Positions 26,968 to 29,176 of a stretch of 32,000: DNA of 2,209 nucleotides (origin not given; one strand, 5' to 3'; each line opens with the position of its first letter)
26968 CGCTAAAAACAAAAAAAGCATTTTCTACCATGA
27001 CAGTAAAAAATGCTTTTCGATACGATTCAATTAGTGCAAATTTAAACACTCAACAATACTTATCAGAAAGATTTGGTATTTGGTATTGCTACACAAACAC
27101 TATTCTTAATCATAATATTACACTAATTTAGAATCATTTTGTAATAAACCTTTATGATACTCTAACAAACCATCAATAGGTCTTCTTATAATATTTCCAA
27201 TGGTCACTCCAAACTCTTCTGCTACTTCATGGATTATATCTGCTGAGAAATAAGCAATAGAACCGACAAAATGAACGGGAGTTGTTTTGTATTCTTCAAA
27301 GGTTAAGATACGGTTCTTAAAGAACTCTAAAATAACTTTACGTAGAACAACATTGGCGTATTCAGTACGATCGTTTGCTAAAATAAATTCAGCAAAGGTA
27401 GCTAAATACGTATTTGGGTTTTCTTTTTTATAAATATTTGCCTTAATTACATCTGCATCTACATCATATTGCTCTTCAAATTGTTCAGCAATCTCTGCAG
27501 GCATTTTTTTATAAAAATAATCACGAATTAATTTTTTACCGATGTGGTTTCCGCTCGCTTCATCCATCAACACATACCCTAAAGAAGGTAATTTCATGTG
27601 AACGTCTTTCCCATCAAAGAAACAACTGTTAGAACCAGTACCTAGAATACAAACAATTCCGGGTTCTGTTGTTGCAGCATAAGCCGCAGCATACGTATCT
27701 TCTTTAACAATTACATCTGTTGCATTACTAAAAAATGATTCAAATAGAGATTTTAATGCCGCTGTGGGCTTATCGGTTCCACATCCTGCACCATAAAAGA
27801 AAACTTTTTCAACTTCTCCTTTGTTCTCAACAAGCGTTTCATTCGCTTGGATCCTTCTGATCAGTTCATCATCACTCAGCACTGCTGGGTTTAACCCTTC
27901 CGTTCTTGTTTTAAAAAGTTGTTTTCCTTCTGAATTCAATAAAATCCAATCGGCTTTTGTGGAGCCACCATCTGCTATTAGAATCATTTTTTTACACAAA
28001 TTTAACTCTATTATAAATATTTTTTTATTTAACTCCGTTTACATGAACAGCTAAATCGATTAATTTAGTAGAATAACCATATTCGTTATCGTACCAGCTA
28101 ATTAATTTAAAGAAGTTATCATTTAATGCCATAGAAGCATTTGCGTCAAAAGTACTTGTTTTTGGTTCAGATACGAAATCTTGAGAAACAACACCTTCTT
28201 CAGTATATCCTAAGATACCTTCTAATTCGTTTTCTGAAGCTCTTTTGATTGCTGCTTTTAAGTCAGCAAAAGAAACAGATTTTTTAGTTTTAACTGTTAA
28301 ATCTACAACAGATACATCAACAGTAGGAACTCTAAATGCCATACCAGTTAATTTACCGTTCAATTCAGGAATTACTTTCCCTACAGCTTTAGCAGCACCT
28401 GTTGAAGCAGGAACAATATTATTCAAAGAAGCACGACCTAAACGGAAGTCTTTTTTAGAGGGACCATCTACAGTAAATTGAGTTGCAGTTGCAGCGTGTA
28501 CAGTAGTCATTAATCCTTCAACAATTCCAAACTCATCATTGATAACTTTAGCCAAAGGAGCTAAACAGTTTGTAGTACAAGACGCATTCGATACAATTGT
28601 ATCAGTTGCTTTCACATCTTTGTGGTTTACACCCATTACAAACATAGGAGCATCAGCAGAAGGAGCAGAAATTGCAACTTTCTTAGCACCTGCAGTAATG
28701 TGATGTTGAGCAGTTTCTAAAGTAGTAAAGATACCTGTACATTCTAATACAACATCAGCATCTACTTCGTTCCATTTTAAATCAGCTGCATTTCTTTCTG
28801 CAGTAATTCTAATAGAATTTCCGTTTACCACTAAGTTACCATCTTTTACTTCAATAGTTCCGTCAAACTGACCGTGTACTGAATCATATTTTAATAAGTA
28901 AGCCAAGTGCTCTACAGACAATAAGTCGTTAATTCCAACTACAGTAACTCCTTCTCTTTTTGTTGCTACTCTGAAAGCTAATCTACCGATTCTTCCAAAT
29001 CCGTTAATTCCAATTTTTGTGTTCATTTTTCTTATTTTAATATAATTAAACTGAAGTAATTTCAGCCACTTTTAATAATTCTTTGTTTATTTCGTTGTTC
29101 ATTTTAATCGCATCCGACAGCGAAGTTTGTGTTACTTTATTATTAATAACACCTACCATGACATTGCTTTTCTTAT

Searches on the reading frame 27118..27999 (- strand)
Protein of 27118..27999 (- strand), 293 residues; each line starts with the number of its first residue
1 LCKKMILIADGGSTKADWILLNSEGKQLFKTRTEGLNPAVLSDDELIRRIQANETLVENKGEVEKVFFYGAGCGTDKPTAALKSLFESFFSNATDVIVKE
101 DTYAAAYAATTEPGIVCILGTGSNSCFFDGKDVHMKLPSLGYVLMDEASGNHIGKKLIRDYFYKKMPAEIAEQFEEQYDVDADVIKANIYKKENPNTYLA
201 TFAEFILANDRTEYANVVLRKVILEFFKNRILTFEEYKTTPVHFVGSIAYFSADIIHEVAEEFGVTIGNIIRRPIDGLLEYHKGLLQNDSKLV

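Call 52: search_protein_families(library=pfam, proteins=[window:27118-27999:-], max_evalue=0.00001)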
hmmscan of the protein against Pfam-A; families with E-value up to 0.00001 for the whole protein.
window:27118-27999:- (293 aa): 1 family
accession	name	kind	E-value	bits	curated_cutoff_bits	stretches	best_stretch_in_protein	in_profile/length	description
PF01869.26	BcrAD_BadFG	-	4.5e-06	26.8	31.5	1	10-220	4-200/271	BadF/BadG/BcrA/BcrD ATPase family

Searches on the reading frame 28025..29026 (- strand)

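Call 52: search_protein_families(library=pfam, proteins=[window:28025-29026:-], max_evalue=0.00001)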
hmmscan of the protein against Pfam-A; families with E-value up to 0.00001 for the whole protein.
window:28025-29026:- (333 aa): 2 families
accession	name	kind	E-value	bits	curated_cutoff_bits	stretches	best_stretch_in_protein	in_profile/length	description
PF02800.25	Gp_dh_C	-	1.4e-66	223.4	24.4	1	155-312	1-158/158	Glyceraldehyde 3-phosphate dehydrogenase, C-terminal domain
PF00044.30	Gp_dh_N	-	7.8e-39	132.5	31.7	1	4-102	2-100/101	Glyceraldehyde 3-phosphate dehydrogenase, NAD binding domain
